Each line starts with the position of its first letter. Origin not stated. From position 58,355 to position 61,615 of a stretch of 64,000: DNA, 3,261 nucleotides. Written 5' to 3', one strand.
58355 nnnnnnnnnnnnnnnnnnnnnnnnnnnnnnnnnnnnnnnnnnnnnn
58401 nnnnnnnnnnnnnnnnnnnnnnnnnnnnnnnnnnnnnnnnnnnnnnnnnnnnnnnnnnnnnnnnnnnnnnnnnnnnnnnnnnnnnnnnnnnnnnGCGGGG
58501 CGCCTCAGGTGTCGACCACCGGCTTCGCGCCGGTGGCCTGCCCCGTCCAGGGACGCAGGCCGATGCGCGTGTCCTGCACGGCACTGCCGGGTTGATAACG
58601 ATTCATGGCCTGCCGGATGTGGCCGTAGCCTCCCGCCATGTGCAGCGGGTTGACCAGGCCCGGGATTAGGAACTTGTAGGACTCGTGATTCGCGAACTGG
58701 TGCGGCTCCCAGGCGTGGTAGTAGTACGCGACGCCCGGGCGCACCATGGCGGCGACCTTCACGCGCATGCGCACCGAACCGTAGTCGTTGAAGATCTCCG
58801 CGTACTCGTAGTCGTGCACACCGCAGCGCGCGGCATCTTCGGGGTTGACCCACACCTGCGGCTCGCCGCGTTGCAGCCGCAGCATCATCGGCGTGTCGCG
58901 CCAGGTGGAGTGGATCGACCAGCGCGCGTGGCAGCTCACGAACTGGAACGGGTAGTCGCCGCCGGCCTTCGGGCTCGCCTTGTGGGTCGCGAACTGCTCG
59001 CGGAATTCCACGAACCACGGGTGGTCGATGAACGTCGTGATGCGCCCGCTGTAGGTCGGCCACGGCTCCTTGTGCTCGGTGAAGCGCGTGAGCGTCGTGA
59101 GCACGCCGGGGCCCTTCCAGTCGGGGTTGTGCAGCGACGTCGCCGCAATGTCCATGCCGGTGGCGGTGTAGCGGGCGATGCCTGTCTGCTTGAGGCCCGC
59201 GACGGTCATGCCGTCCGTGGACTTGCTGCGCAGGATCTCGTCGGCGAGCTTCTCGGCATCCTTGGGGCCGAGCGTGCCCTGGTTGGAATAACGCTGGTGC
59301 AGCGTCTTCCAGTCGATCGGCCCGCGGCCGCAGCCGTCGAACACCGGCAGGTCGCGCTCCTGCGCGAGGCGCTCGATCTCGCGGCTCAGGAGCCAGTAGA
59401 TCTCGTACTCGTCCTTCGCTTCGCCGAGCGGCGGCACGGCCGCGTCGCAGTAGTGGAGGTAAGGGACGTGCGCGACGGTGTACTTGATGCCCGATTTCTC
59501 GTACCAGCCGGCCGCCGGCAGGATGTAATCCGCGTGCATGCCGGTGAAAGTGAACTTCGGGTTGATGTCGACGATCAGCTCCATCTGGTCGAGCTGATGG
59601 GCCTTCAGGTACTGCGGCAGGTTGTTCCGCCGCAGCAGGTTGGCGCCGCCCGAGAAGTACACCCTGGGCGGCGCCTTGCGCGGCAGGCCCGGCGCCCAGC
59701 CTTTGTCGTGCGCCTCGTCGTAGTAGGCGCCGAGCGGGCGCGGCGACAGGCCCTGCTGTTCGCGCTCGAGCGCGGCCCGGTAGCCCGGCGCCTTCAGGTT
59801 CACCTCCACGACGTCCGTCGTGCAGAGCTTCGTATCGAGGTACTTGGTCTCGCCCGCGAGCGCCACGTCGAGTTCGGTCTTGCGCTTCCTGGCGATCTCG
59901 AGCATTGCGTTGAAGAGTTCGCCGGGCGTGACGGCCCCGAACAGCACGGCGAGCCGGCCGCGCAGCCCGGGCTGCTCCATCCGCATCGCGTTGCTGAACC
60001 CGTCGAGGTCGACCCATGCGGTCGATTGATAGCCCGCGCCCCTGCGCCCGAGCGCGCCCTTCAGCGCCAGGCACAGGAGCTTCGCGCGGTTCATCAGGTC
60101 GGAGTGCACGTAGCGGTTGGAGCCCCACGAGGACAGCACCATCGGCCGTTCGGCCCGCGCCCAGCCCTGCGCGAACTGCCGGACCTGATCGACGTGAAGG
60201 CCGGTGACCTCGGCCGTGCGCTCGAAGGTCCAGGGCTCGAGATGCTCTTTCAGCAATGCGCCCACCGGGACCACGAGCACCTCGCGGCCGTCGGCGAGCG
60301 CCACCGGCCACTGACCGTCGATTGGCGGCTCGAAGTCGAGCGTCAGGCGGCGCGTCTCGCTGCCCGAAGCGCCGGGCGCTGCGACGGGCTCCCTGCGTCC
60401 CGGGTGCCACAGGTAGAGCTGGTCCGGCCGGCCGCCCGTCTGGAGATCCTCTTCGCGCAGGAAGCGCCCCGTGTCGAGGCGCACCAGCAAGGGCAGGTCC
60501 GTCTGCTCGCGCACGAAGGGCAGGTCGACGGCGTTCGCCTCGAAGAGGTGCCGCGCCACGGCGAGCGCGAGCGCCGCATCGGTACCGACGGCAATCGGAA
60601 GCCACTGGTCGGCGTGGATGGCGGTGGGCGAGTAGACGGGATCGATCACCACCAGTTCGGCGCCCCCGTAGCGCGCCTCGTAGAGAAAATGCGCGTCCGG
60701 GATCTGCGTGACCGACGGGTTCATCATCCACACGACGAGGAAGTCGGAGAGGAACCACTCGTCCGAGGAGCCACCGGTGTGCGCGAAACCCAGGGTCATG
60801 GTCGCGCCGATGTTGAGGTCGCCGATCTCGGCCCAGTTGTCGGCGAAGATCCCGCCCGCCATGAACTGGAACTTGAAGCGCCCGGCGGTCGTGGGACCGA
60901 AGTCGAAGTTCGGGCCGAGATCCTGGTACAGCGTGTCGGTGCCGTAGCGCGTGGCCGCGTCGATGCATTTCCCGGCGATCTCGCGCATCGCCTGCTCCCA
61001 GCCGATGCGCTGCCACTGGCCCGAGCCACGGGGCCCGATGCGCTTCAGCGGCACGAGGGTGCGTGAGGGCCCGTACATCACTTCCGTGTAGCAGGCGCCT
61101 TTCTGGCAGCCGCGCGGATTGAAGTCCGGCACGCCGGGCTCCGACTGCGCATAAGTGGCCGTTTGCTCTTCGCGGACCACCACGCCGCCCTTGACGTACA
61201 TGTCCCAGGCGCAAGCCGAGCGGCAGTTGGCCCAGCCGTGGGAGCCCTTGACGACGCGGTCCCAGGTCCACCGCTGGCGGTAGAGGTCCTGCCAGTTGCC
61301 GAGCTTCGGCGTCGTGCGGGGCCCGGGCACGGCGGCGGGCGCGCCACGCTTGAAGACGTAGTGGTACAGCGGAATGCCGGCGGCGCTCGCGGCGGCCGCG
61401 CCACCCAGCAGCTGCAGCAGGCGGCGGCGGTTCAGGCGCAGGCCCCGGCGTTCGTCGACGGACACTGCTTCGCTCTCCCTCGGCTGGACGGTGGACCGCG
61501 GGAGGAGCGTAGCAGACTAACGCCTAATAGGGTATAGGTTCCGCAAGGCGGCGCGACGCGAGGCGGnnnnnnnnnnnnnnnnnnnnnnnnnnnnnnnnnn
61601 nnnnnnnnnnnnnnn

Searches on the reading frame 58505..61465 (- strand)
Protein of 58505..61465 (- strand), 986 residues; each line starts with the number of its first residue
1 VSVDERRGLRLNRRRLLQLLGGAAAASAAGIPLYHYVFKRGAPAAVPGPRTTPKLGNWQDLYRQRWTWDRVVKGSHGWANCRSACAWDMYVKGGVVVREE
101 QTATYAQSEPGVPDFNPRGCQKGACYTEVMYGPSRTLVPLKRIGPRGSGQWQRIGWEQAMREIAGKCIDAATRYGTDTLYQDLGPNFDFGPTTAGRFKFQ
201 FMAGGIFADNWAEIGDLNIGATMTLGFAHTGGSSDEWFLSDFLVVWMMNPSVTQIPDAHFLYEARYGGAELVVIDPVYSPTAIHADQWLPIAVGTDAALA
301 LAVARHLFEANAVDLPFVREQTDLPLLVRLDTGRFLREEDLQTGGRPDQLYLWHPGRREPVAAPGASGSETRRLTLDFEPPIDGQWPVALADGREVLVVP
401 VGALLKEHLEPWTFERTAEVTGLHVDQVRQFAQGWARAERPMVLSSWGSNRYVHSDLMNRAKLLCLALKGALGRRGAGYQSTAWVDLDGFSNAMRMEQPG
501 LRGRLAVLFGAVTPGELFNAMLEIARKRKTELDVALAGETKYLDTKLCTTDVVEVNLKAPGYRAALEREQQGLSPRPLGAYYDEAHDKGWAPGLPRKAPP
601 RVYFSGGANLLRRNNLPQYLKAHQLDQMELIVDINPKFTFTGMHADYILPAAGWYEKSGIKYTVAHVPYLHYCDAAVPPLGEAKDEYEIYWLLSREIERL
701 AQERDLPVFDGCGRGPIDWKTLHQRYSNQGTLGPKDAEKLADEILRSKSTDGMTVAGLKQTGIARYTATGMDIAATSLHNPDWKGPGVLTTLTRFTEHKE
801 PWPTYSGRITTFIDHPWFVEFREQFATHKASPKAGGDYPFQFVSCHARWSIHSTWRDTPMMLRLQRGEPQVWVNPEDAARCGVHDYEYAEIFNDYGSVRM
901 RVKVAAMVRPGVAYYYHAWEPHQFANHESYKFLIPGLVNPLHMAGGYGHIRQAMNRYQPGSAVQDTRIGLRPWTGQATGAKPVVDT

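Call 14: search_solved_structures(query=window:58505-61465:-, max_evalue=1e-10)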
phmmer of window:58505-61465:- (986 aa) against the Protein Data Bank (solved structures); distinct sequences matched with E-value up to 1e-10: 20.
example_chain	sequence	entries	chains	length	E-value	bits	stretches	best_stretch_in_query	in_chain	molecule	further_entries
5e7o_A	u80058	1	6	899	1.3e-135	456.6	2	56-480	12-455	DMSO reductase family type II enzyme, molybdopterin subunit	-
4ydd_A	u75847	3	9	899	1.6e-135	456.4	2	56-479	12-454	DMSO reductase family type II enzyme, molybdopterin subunit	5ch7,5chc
2ivf_A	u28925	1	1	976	8.1e-135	454.1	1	46-959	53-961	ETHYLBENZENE DEHYDROGENASE ALPHA-SUBUNIT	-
1q16_A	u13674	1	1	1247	2.8e-68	233.8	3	56-142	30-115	Respiratory nitrate reductase 1 alpha chain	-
3egw_A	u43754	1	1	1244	3.1e-68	233.6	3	56-142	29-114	Respiratory nitrate reductase 1 alpha chain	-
1r27_A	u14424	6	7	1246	3.6e-68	233.4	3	56-142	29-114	Respiratory nitrate reductase 1 alpha chain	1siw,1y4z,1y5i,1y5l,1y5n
3ir7_A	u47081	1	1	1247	4.8e-68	233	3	56-142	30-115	Respiratory nitrate reductase 1 alpha chain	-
3ir6_A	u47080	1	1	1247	4.4e-67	229.8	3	800-965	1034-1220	Respiratory nitrate reductase 1 alpha chain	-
3ir5_A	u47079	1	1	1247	1.2e-66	228.4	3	800-965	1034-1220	Respiratory nitrate reductase 1 alpha chain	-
7b04_B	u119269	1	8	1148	3.8e-38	134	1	211-341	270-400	Nitrite oxidoreductase subunit A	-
2e7z_A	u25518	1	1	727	2e-24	88.6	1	101-319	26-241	Acetylene hydratase Ahy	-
7l5i_A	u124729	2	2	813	3.9e-20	74.4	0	145-322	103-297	Trimethylamine-N-oxide reductase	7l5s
9vap_A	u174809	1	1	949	1.4e-17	65.9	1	96-348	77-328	Formate dehydrogenase molybdopterin-binding subunit FdhA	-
1eu1_A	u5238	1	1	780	2.3e-16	61.9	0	833-919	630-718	DIMETHYL SULFOXIDE REDUCTASE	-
2vpw_A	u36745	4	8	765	3.6e-14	54.6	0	111-319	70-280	THIOSULFATE REDUCTASE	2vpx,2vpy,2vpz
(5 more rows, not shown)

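Call 25: search_protein_families(library=pfam, proteins=[window:58505-61465:-], max_evalue=0.0001)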
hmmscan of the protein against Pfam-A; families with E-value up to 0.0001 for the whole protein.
window:58505-61465:- (986 aa): 2 families
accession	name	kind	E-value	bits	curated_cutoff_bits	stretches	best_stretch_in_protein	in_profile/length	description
PF00384.28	Molybdopterin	-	5.5e-26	91.9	24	1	138-694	4-351/353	Molybdopterin oxidoreductase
PF01568.27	Molydop_binding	-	1.4e-16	61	26.8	1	840-928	1-87/110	Molydopterin dinucleotide binding domain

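Call 31: find_homologous_proteins(query=window:58505-61465:-, max_evalue=1e-30)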
Query window:58505-61465:- (986 aa): 2198 proteins with E <= 1e-30 among 8000 candidates; the best 120 are listed.
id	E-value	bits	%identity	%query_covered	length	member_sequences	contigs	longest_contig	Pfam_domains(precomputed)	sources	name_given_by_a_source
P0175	0.0e+0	2133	89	97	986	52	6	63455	PF00384.28,PF01568.28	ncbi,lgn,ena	-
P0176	0.0e+0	2104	89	100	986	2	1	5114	PF00384.28,PF01568.28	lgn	-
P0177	0.0e+0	1900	79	99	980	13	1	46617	PF00384.28,PF01568.28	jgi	-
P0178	0.0e+0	1889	80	99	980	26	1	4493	PF00384.28,PF01568.28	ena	-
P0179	0.0e+0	1855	78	100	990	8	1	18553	PF00384.28,PF01568.28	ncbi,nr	ncbi:MAG: molybdopterin-dependent oxidoreductase [Pseudomonadales bacterium]|nr:molybdopterin-depend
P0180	0.0e+0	1844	78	99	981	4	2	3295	PF00384.28,PF01568.28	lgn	-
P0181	0.0e+0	1809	76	99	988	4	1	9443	PF00384.28,PF01568.28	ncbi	-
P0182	0.0e+0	1808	76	99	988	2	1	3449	PF00384.28,PF01568.28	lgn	-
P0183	0.0e+0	1802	74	99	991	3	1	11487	PF00384.28,PF01568.28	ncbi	-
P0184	0.0e+0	1795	75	99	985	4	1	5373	PF00384.28,PF01568.28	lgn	-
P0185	0.0e+0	1785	75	97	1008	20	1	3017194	PF00384.28,PF01568.28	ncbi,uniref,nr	ncbi:putative steroid C25 dehydrogenase-like alpha-subunit [Sterolibacterium denitrificans]|uniref:P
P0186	0.0e+0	1773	75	97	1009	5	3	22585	PF00384.28,PF01568.28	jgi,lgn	jgi:DMSO reductase family type II enzyme molybdopterin subunit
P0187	0.0e+0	1773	74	99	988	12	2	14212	PF00384.28,PF01568.28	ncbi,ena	-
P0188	0.0e+0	1756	74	97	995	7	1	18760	PF00384.28,PF01568.28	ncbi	-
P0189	0.0e+0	1748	73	98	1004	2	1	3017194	PF00384.28,PF01568.28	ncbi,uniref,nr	ncbi:putative steroid C25 dehydrogenase-like alpha-subunit [Sterolibacterium denitrificans]|uniref:P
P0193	0.0e+0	1656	69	99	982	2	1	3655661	PF00384.28,PF01568.28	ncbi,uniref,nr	ncbi:hypothetical protein B9N43_00915 [Denitratisoma sp. DHT3]|uniref:molybdopterin-dependent oxidor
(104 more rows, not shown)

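Call 32: list_cluster_members(proteins=[P0185, P0189, P0175, P0193])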
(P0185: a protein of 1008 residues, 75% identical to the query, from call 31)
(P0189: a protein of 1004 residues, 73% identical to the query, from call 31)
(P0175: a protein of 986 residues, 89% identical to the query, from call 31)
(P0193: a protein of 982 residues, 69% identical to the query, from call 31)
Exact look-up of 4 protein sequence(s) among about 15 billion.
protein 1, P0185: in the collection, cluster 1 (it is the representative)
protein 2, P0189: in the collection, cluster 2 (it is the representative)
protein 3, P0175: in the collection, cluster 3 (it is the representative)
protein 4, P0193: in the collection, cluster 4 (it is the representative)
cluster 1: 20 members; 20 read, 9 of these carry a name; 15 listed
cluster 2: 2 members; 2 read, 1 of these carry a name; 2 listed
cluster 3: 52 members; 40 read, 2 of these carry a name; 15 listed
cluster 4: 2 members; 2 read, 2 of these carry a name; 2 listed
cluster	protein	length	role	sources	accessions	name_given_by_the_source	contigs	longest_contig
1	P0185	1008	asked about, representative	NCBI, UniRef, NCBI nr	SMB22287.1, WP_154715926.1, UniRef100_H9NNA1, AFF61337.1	putative steroid C25 dehydrogenase-like alpha-subunit [Sterolibacterium denitrificans] | Putative steroid C25 dehydrogenase-like alpha-subunit n=1 Tax=Sterolibacterium ... | molybdopterin-dependent oxidoreductase [Sterolibacterium denitrificans]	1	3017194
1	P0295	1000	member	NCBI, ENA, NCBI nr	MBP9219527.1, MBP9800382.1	MAG: molybdopterin-dependent oxidoreductase [Sterolibacterium sp.] | molybdopterin-dependent oxidoreductase [Sterolibacterium sp.]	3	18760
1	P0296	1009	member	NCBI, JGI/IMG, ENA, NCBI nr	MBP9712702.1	MAG: molybdopterin-dependent oxidoreductase [Sterolibacterium sp.] | DMSO reductase family type II enzyme molybdopterin subunit | molybdopterin-dependent oxidoreductase [Sterolibacterium sp.]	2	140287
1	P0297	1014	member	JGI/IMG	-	DMSO reductase family type II enzyme molybdopterin subunit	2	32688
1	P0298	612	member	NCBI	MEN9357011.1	MAG: putative steroid dehydrogenase-like alpha-subunit, partial [Pseudomonadota bacterium]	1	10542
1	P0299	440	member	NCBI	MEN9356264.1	MAG: putative steroid dehydrogenase-like alpha-subunit, partial [Pseudomonadota bacterium]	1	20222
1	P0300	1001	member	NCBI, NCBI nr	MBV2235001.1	MAG: molybdopterin-dependent oxidoreductase [Sterolibacterium sp.] | molybdopterin-dependent oxidoreductase [Sterolibacterium sp.]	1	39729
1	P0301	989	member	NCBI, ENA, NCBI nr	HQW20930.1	MAG TPA: molybdopterin-dependent oxidoreductase [Rhodocyclaceae bacterium] | molybdopterin-dependent oxidoreductase [Rhodocyclaceae bacterium]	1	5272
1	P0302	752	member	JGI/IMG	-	DMSO reductase family type II enzyme molybdopterin subunit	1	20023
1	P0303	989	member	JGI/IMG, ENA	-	-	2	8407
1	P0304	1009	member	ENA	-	-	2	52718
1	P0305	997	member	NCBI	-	-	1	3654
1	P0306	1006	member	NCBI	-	-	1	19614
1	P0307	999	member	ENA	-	-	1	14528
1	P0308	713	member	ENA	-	-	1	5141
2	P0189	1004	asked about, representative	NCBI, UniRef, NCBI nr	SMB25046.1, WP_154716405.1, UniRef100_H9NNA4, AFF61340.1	putative steroid C25 dehydrogenase-like alpha-subunit [Sterolibacterium denitrificans] | Putative steroid C25 dehydrogenase-like alpha-subunit n=1 Tax=Sterolibacterium ... | molybdopterin-dependent oxidoreductase [Sterolibacterium denitrificans]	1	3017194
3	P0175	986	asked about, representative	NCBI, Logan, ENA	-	-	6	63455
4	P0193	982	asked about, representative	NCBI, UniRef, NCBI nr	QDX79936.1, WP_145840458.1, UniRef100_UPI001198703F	hypothetical protein B9N43_00915 [Denitratisoma sp. DHT3] | molybdopterin-dependent oxidoreductase n=1 Tax=Denitratisoma sp. DHT3 TaxID=1981880 ... | molybdopterin-dependent oxidoreductase [Denitratisoma sp. DHT3]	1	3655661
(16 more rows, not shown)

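Call 33: find_encoding_contigs(protein=P0185, flank=10000, max_places=2)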
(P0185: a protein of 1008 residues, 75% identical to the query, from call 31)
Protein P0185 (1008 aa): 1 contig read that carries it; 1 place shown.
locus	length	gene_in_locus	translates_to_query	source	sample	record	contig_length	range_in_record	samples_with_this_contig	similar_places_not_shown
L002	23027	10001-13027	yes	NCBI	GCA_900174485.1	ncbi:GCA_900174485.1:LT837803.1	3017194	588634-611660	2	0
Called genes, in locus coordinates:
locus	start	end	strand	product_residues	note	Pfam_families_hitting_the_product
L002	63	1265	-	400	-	PF00108:Thiolase_N, PF02803:Thiolase_C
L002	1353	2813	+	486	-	PF07690:MFS_1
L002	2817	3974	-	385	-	PF00990:GGDEF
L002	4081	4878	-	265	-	PF00106:adh_short, PF08659:KR, PF13561:adh_short_C2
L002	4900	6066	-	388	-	PF00438:S-AdoMet_synt_N, PF02772:S-AdoMet_synt_M, PF02773:S-AdoMet_synt_C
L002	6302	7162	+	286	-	PF03279:Lip_A_acyltrans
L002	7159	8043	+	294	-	PF03279:Lip_A_acyltrans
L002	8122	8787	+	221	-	PF04340:DUF484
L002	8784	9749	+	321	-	PF02899:Phage_int_SAM_1, PF00589:Phage_integrase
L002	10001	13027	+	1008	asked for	PF00384:Molybdopterin, PF01568:Molydop_binding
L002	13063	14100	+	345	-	PF13187:Fer4_9 (faint), PF12837:Fer4_6 (faint), PF12838:Fer4_7, PF13237:Fer4_10, PF13247:Fer4_11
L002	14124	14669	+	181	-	-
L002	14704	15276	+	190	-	-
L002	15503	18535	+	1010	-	PF00384:Molybdopterin, PF01568:Molydop_binding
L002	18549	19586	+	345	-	PF13187:Fer4_9 (faint), PF12837:Fer4_6 (faint), PF12838:Fer4_7, PF13237:Fer4_10, PF13247:Fer4_11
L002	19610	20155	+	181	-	-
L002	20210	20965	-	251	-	-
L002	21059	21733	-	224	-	PF00072:Response_reg, PF00196:GerE, PF08281:Sigma70_r4_2 (weak)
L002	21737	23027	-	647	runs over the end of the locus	PF13675:PilJ, PF00672:HAMP, PF01590:GAF, PF13185:GAF_2, PF13492:GAF_3, PF07730:HisKA_3, PF02518:HATPase_c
